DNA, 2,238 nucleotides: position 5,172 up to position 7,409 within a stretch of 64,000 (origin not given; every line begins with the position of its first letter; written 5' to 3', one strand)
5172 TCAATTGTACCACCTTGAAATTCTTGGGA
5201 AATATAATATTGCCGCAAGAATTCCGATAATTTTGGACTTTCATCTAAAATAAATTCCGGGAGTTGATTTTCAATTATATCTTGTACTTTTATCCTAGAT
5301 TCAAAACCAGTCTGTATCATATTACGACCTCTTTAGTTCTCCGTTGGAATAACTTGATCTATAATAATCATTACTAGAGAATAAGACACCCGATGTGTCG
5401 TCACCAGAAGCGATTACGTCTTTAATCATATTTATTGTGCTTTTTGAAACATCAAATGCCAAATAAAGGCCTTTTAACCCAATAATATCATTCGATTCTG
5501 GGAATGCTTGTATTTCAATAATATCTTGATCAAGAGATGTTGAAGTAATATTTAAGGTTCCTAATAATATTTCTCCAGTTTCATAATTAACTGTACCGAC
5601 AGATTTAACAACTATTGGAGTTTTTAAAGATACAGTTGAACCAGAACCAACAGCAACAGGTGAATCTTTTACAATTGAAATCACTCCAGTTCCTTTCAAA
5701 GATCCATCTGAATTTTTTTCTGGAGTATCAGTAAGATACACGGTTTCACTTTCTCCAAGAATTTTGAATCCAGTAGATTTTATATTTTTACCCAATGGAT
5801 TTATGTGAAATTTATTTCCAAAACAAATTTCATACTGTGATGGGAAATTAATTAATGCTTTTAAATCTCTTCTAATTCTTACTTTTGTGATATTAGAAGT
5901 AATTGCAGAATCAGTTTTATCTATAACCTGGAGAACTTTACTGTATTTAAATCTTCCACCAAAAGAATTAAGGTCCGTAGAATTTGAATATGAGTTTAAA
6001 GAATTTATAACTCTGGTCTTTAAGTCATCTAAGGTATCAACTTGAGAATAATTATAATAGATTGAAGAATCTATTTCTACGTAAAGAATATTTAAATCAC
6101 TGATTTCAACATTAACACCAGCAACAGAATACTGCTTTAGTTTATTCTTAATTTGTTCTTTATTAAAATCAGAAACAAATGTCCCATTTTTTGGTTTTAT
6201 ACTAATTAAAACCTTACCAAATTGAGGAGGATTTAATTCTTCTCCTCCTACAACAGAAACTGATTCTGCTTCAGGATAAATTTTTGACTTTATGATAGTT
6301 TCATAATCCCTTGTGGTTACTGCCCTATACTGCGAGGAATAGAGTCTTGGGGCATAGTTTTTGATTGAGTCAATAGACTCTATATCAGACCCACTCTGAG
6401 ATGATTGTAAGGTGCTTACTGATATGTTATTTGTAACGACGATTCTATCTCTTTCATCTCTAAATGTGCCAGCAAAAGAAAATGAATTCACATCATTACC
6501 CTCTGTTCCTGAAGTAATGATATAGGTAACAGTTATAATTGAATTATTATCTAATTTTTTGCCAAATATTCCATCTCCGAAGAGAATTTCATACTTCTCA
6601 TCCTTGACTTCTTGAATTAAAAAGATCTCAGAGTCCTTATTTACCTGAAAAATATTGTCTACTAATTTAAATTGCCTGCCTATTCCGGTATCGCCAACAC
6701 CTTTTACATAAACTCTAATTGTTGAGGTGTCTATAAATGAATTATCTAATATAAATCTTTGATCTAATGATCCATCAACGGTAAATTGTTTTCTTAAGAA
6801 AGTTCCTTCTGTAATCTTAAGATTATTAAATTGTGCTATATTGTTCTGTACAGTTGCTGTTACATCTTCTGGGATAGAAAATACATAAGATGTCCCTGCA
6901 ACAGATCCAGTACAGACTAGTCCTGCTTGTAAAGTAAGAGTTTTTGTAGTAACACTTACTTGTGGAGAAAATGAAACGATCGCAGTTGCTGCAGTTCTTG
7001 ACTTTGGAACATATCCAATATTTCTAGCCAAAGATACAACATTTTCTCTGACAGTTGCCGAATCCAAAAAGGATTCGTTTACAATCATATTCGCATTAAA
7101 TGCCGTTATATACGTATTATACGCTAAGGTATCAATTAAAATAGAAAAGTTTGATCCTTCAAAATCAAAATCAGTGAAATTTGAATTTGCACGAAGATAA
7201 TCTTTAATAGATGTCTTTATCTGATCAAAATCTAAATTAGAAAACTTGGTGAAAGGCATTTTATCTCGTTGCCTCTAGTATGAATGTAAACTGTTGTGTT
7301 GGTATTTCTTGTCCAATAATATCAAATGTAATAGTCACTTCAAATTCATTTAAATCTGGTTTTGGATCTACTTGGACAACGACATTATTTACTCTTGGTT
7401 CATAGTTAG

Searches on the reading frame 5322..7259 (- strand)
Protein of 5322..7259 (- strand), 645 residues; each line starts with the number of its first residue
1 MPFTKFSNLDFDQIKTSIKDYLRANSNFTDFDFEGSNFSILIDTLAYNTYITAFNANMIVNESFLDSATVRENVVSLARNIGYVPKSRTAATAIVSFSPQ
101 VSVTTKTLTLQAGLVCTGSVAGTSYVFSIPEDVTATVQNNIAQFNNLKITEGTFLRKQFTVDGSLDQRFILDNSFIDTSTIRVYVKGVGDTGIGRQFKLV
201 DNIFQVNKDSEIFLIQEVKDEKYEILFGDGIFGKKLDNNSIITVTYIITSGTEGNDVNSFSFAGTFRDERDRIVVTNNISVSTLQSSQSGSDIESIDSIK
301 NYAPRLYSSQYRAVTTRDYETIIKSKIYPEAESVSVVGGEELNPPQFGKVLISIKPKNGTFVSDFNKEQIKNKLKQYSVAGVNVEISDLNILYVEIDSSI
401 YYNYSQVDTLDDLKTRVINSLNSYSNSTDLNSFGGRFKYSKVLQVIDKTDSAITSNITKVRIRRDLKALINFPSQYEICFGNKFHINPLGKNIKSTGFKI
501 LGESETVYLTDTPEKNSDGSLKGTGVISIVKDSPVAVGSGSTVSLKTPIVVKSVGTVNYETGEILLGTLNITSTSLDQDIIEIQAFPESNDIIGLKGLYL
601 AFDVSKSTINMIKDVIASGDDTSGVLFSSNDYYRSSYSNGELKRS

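Call 55: search_protein_families(library=phrogs, proteins=[window:5322-7259:-], max_evalue=0.00001)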
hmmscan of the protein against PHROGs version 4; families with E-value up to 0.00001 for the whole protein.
window:5322-7259:- (645 aa): 5 families
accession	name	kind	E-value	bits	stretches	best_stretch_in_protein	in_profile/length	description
phrog_219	-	tail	4e-201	670.7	1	1-614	1-596/598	baseplate wedge subunit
phrog_10646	-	tail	8.4e-16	58.1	1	6-97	28-120/1142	baseplate wedge subunit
phrog_6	-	tail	2.8e-15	57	1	6-447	67-377/548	baseplate wedge subunit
phrog_24789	-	tail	2e-13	49.7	1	11-449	12-443/1214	baseplate protein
phrog_1369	-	tail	1e-10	42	1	35-368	27-341/489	baseplate protein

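Call 87: search_dna_similar(query=window:5322-7259:-, collection=phages, mode=protein, max_evalue=1e-30, max_rows=60, rows=spread)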
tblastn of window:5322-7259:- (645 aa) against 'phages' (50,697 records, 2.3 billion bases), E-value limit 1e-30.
Records with a match: 2298; places in all: 2303; records where one place covers at least 80% of the query: 1709.
Best place of each record, by identity: 60-80% 6; <60% 2292.
By first word of the organism name: Escherichia 630; Synechococcus 374; Klebsiella 310; Salmonella 191; Shigella 89; Vibrio 74; Acinetobacter 70; Aeromonas 68; Cyanophage 61; Enterobacter 59; and 48 more.
By host as written in the record: - 420; Escherichia coli 268; Synechococcus 107; Klebsiella pneumoniae 106; Synechococcus sp. 38; Escherichia coli O157:H7 35; Salmonella enterica 29; Synechococcus sp. WH7803 28; and 492 more.
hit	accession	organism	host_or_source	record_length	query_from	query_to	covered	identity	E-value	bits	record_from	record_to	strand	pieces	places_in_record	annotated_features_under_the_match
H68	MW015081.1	Synechococcus phage S-SRM01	Synechococcus sp. KCZYC6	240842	1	627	97%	71.1%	0e+0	852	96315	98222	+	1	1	baseplate wedge subunit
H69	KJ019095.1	Synechococcus phage ACG-2014f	-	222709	1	627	97%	55.7%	0e+0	648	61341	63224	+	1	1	baseplate wedge protein | base plate wedge subunit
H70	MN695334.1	Synechococcus phage B3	Synechoccus sp.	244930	1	624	97%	49.3%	2e-160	516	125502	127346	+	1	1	baseplate wedge subunit (x2)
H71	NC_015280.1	Prochlorococcus phage P-HM1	Prochlorococcus sp. MED4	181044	1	624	97%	39.7%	5e-119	396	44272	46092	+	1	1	gp6: baseplate wedge subunit | gp25: baseplate wedge subunit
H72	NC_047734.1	Cyanophage S-RIM44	Synechococcus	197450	1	611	95%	38.2%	4e-117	390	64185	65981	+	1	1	baseplate wedge subunit (x2)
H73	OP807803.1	Synechococcus phage MS29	South China Sea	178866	9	567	87%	34.9%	3e-81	286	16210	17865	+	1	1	record has no annotation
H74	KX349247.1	Synechococcus phage S-RIM2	Synechococcus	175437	1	580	90%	33.4%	3e-75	269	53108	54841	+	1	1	baseplate wedge subunit (x2)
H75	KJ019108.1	Synechococcus phage ACG-2014b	-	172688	1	571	89%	33.7%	1e-82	290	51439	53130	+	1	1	baseplate wedge protein | base plate wedge subunit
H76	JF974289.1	Synechococcus phage S-RIM8 A.HR3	Synechococcus sp. WH7803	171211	1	571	89%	33.4%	2e-77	275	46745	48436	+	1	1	gp6 | gp25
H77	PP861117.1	Synechococcus phage QB2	Synechococcus sp. MW02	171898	1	571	89%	33.0%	5e-80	283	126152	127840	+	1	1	baseplate wedge subunit | hypothetical protein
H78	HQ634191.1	Cyanophage Syn10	Synechococcus sp. WH8017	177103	5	574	88%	32.7%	2e-77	275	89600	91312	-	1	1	baseplate wedge subunit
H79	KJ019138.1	Synechococcus phage ACG-2014a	-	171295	9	571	87%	32.5%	5e-74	265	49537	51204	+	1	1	baseplate wedge protein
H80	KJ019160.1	Synechococcus phage ACG-2014d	-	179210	4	485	75%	37.0%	2e-80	284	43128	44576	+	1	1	baseplate wedge protein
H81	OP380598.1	Aeromonas phage avDM14-QBC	Aeromonas hydrophila BIOTECH 10089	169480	6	603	93%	27.5%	3e-41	167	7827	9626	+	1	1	6: baseplate wedge protein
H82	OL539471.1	Cronobacter phage vB_CsaD_Banach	Cronobacter sakazakii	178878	6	603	93%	27.1%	8e-45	178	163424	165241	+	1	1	putative baseplate wedge subunit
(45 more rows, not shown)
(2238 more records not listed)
